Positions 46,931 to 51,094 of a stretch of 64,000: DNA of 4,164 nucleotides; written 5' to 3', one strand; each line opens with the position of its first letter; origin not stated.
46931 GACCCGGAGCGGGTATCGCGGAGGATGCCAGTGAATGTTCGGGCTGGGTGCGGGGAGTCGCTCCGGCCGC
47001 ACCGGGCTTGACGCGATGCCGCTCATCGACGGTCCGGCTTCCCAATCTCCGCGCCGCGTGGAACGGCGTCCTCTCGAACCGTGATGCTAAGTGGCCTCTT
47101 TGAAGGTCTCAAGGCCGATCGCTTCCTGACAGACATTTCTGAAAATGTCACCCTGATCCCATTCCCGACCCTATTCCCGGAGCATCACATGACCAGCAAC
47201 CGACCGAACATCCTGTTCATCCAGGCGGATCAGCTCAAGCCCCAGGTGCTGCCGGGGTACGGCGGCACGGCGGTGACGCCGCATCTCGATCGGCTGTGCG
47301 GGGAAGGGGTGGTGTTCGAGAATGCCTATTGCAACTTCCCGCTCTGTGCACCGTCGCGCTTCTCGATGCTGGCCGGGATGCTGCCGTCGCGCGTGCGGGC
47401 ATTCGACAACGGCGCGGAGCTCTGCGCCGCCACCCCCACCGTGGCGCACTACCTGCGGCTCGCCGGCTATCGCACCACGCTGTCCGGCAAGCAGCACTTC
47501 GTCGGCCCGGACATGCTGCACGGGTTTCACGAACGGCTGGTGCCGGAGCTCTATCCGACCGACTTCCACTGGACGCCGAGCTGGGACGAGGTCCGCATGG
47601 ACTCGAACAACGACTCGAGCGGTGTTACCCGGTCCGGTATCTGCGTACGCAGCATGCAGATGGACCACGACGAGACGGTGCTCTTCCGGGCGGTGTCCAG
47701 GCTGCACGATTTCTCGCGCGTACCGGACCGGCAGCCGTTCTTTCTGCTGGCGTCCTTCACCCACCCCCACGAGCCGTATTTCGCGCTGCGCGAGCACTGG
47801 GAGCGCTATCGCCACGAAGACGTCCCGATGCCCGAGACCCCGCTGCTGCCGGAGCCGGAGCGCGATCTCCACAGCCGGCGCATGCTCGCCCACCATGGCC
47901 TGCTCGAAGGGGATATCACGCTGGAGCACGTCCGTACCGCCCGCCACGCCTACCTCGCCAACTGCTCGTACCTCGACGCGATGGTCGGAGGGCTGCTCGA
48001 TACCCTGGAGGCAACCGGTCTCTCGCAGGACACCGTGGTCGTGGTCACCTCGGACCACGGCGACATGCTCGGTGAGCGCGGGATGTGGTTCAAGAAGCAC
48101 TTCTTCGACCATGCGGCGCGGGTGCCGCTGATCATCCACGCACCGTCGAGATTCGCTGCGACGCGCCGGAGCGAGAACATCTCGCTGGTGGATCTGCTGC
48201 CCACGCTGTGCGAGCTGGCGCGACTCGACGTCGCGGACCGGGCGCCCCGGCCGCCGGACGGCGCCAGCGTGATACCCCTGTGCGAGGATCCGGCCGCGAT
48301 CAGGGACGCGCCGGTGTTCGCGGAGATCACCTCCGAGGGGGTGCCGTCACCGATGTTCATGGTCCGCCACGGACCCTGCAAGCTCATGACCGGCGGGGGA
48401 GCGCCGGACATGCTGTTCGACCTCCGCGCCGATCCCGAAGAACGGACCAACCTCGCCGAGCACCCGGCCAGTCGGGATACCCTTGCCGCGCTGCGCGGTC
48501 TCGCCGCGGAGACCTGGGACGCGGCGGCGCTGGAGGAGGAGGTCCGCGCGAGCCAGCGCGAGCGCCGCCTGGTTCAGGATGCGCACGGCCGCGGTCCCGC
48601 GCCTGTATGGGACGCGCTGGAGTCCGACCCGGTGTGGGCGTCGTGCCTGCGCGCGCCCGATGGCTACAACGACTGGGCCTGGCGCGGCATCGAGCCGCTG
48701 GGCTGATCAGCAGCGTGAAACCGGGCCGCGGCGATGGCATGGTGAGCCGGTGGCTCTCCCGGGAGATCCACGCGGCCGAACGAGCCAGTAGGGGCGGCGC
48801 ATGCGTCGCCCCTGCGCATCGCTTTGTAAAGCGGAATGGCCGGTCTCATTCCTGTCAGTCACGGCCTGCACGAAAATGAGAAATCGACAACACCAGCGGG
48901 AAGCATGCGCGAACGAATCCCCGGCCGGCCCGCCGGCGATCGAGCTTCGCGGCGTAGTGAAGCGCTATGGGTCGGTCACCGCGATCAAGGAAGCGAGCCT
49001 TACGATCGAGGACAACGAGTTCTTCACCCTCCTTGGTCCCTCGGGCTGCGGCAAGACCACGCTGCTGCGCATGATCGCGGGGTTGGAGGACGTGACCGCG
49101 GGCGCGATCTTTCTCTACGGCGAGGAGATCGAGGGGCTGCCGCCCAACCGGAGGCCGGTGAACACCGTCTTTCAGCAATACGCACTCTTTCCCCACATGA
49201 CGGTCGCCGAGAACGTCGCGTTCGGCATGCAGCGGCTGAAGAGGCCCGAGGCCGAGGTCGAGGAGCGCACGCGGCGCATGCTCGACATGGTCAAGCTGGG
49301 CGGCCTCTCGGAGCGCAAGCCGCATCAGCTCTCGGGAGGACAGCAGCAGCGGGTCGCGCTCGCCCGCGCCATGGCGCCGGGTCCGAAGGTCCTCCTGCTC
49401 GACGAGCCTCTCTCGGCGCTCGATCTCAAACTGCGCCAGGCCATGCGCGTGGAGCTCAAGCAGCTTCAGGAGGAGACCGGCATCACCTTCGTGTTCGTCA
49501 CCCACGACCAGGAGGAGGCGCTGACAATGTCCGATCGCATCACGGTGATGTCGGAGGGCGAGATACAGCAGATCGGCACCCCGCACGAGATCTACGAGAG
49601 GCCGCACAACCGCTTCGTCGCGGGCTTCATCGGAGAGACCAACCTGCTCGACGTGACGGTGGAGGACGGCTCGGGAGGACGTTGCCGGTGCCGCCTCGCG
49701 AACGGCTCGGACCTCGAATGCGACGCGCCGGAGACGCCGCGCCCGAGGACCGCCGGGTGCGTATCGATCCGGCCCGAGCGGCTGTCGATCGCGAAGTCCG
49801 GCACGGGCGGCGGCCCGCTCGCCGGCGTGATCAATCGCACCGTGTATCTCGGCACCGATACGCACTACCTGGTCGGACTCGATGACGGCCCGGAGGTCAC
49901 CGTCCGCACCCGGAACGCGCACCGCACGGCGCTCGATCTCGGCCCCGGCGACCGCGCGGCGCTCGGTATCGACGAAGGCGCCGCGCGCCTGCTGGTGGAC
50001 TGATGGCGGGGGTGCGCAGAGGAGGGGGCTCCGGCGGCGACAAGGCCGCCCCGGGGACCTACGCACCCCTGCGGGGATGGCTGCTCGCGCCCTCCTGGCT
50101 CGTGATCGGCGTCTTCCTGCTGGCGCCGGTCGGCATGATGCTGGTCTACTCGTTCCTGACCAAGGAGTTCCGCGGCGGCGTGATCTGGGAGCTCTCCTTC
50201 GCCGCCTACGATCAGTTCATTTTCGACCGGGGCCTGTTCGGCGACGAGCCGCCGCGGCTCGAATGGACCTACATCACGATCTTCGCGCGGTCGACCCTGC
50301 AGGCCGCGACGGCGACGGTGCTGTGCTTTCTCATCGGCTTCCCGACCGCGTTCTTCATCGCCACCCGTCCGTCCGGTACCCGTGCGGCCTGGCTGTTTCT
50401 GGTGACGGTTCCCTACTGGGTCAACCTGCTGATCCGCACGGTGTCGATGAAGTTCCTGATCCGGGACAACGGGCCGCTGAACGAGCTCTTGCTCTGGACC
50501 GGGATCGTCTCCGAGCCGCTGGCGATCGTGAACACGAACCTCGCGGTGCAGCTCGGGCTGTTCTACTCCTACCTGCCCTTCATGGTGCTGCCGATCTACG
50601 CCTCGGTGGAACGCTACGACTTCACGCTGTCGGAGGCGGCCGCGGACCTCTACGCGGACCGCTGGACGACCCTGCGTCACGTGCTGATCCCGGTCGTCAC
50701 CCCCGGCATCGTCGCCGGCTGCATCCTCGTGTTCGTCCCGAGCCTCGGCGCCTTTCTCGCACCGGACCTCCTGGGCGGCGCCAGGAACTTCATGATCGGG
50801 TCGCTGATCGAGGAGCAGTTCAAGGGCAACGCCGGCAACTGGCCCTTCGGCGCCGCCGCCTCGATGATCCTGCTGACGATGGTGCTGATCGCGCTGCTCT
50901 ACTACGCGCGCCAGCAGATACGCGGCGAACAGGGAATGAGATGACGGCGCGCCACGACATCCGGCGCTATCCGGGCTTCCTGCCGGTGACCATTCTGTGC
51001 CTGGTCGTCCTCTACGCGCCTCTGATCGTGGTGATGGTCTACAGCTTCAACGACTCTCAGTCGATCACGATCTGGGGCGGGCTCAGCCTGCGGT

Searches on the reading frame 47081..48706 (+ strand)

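Call 87: search_protein_families(library=pfam, proteins=[window:47081-48706:+], max_evalue=0.00001)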
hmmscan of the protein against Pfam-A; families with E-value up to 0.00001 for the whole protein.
window:47081-48706:+ (541 aa): 3 families
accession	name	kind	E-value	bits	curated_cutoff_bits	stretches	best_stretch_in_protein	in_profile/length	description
PF00884.28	Sulfatase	-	2.8e-43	148.8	25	1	42-380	1-299/301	Sulfatase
PF01663.27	Phosphodiest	-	2.2e-09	37.8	23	0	292-327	185-220/342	Type I phosphodiesterase / nucleotide pyrophosphatase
PF16347.10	SGSH_C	-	6.7e-09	36.5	29.3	1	331-471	1-144/154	N-sulphoglucosamine sulphohydrolase, C-terminal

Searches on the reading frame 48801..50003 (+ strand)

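Call 87: search_protein_families(library=pfam, proteins=[window:48801-50003:+], max_evalue=0.00001)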
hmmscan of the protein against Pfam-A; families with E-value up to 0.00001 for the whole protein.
window:48801-50003:+ (400 aa): 3 families
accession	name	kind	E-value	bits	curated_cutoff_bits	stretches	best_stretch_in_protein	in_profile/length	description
PF00005.33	ABC_tran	-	4.3e-35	121.7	25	1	63-204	2-136/137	ABC transporter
PF08402.16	TOBE_2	-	1.3e-17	64.1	21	1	321-398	1-76/76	TOBE domain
PF13304.12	AAA_21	-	1.1e-08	36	27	0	165-237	226-300/304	AAA domain, putative AbiEii toxin, Type IV TA system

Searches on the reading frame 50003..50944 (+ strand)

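Call 88: search_protein_families(library=pfam, proteins=[window:50003-50944:+], max_evalue=0.00001)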
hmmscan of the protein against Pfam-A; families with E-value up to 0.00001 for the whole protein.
window:50003-50944:+ (313 aa): 1 family
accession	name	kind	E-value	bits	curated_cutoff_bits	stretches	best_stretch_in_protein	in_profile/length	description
PF00528.27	BPD_transp_1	-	1.2e-07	32.1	26.4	1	113-300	2-172/184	Binding-protein-dependent transport system inner membrane component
